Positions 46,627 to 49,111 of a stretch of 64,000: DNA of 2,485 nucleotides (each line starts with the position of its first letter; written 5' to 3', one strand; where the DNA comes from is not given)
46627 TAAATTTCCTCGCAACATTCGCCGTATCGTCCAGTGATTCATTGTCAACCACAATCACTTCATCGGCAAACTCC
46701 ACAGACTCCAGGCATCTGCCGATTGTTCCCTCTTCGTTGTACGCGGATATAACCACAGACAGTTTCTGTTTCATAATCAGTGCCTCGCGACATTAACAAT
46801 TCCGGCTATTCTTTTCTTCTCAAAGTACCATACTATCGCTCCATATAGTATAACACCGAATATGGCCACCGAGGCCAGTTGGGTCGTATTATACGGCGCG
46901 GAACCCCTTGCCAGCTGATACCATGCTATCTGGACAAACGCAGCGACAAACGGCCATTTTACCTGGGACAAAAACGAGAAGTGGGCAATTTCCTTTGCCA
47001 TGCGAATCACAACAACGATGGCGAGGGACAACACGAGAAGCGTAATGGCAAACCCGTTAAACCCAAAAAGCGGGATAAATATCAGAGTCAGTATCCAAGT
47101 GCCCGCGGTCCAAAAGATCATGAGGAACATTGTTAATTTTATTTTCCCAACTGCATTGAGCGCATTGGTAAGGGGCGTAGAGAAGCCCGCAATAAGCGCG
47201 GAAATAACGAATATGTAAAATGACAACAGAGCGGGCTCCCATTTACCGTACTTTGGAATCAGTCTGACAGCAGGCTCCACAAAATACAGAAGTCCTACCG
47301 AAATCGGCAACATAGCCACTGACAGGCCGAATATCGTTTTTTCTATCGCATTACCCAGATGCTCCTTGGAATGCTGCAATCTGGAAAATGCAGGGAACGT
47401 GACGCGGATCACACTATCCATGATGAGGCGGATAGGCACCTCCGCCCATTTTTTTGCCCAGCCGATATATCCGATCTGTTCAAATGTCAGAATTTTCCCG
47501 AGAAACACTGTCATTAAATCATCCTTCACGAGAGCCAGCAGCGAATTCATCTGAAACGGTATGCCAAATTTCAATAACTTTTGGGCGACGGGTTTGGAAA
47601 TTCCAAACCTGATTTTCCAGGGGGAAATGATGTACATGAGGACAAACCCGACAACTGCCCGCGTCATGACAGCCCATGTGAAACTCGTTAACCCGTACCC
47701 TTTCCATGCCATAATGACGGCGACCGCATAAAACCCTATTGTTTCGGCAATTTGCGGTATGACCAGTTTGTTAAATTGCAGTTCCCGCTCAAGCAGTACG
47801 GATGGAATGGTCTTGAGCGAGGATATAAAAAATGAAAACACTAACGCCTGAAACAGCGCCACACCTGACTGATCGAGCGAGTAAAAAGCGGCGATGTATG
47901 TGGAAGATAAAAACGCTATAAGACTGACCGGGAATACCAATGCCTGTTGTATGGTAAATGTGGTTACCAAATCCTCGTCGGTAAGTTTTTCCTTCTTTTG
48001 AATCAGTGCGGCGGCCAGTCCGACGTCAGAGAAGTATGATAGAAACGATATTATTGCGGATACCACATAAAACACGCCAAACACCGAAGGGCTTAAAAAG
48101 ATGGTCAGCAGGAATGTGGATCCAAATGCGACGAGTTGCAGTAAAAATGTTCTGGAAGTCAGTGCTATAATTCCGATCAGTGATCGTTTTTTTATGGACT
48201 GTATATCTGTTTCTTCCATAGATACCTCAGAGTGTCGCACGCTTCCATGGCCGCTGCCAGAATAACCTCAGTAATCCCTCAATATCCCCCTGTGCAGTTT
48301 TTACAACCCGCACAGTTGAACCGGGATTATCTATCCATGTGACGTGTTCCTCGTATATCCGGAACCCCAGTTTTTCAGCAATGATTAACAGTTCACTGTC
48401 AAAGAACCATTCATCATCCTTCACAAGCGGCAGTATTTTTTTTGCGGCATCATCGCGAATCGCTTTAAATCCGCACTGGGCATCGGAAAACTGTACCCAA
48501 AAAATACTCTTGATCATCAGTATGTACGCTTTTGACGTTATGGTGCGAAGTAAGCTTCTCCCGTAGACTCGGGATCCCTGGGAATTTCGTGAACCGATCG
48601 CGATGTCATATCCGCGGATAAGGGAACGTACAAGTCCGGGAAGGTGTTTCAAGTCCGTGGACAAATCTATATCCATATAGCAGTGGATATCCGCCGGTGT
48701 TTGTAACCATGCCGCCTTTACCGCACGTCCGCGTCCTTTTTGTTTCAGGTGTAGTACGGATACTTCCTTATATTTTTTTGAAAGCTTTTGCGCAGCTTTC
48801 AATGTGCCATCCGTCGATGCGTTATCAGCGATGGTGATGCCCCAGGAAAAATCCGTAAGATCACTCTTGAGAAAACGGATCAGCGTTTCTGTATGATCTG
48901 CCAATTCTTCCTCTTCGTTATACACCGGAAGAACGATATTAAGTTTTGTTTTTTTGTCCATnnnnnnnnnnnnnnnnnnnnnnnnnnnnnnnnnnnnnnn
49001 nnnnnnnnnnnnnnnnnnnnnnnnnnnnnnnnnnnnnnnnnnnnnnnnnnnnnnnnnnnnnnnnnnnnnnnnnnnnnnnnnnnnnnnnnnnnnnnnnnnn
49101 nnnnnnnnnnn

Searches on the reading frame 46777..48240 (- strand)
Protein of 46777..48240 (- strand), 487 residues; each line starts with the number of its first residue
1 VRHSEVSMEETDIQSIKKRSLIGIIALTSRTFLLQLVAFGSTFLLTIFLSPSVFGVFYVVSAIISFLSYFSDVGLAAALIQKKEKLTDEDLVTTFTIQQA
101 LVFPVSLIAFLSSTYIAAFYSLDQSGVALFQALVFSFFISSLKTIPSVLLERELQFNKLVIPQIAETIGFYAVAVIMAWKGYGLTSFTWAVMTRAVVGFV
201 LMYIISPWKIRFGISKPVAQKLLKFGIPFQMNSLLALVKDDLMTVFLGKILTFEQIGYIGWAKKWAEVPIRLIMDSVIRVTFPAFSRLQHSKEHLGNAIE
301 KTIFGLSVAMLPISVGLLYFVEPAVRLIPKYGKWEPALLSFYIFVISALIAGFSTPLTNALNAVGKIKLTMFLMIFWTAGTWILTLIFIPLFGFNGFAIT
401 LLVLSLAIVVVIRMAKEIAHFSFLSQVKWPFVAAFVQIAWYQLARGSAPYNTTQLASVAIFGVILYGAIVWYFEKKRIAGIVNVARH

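Call 5: search_protein_families(library=pfam, proteins=[window:46777-48240:-], max_evalue=0.01)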
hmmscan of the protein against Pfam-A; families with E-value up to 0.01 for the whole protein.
window:46777-48240:- (487 aa): 2 families
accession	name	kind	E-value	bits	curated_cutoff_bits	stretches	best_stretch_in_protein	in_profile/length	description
PF13440.11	Polysacc_synt_3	-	1.1e-52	179.6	23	1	45-328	2-283/293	Polysaccharide biosynthesis protein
PF01943.22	Polysacc_synt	-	2.9e-22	79.8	28.2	1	23-289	4-274/274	Polysaccharide biosynthesis protein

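Call 52: search_protein_families(library=ncbifam, proteins=[window:46777-48240:-], max_evalue=0.00001)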
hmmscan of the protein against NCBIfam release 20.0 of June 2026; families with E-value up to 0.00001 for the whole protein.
window:46777-48240:- (487 aa): 3 families
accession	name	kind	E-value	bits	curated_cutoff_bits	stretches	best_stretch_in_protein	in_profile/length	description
NF007773.0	PRK10459.1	equivalog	4.1e-29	101.9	273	1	33-474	20-468/492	MOP flippase family protein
NF058658.1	Oglyco_Wzx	exception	5.9e-26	91.5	720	1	14-474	4-464/478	O-glycosylation flippase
NF047674.1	TeichurnBiosyTuaB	equivalog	5.2e-20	71.9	580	1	14-385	2-368/469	teichuronic acid biosynthesis protein TuaB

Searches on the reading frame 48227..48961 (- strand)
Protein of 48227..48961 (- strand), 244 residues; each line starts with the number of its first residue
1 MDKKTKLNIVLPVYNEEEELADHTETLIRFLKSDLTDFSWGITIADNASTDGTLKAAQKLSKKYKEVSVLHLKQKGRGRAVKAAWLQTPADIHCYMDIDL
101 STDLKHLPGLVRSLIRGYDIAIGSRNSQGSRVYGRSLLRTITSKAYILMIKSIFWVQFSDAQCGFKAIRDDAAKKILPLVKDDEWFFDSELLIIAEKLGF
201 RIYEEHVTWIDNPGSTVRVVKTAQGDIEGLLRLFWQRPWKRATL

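Call 3: search_protein_families(library=pfam, proteins=[window:48227-48961:-], max_evalue=0.01)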
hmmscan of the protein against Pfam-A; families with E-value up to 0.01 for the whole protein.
window:48227-48961:- (244 aa): 1 family
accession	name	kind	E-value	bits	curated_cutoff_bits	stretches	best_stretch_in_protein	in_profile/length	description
PF00535.33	Glycos_transf_2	-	1.6e-19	70.9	23.3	1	9-176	2-167/168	Glycosyl transferase family 2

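Call 12: search_protein_families(library=ncbifam, proteins=[window:48227-48961:-], max_evalue=0.001)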
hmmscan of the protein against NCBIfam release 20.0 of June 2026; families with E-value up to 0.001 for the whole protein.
window:48227-48961:- (244 aa): 12 families
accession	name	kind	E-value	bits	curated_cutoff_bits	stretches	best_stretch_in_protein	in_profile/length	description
NF047588.1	GlcsyltransPgfSStrep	equivalog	1.7e-12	47.2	500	1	6-179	2-170/308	glycosyltransferase PgfS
NF007986.1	PRK10714.1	equivalog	1.3e-10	40.8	529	1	5-174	6-170/316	undecaprenyl-phosphate 4-deoxy-4-formamido-L-arabinose transferase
NF041391.1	DPhHxTase_Halo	equivalog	4.6e-09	35.6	375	1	35-216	20-190/213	dolichyl-phosphate hexose transferase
NF010496.0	PRK13915.1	equivalog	7.8e-08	31.7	262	1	3-120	29-148/307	glucosyl-3-phosphoglycerate synthase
TIGR03937.1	PgaC_IcaA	equivalog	2.9e-07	29.8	422.3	1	4-118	44-154/407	poly-beta-1,6-N-acetyl-D-glucosamine synthase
TIGR04182.1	glyco_TIGR04182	equivalog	3e-07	30.1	325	1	8-210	3-191/293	S-layer glycoprotein N-glycosyltransferase AglJ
NF007482.0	PRK10073.1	equivalog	4.6e-07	29.1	423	1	1-99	2-95/334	glycosyltransferase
NF038302.1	EPS_HpsE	equivalog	6.7e-07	28.6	300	1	6-97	2-94/307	hormogonium polysaccharide biosynthesis glycosyltransferase HpsE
TIGR04283.1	glyco_like_mftF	equivalog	1.8e-06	27.7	182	1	8-99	2-82/221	TIGR04283 family arsenosugar biosynthesis glycosyltransferase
NF053739.1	GlytfEpsEBac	equivalog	1.9e-05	23.8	450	1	6-68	2-60/265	glycosyltransferase EpsE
TIGR03111.1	glyc2_xrt_Gpos1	hypoth_equivalog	0.00019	20.4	363.95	1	5-90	49-132/439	TIGR03111 family XrtG-associated glycosyltransferase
NF047683.1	TeichurnBiosyTuaG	equivalog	0.00086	19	400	0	3-82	4-78/252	teichuronic acid biosynthesis protein TuaG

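Call 37: search_solved_structures(query=window:48227-48961:-, max_evalue=0.001)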
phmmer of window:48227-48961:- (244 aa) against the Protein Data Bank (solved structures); distinct sequences matched with E-value up to 0.001: 8.
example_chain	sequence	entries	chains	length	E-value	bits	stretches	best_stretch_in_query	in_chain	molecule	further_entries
5mlz_A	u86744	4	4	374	3.9e-17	65.9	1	5-173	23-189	Dolichol monophosphate mannose synthase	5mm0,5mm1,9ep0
9bhc_C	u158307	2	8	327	8.7e-09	38.5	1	6-169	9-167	Undecaprenyl-phosphate 4-deoxy-4-formamido-L-arabinose transferase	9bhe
8vxh_A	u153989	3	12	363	1.1e-08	38.1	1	6-169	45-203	Undecaprenyl-phosphate 4-deoxy-4-formamido-L-arabinose transferase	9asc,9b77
9hwj_A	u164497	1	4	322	1.2e-06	31.6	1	6-128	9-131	Undecaprenyl-phosphate 4-deoxy-4-formamido-L-arabinose transferase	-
5eke_A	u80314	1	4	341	9e-05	25.4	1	6-147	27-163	Uncharacterized glycosyltransferase sll0501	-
5ekp_C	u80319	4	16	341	9.1e-05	25.4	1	6-147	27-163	Uncharacterized glycosyltransferase sll0501 | Glycosyltransferase sll0501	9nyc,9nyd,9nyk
9nye_A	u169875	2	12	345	9.3e-05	25.3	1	6-147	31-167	Glycosyltransferase sll0501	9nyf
5tze_C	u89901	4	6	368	0.00052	22.9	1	6-99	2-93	Glycosyl transferase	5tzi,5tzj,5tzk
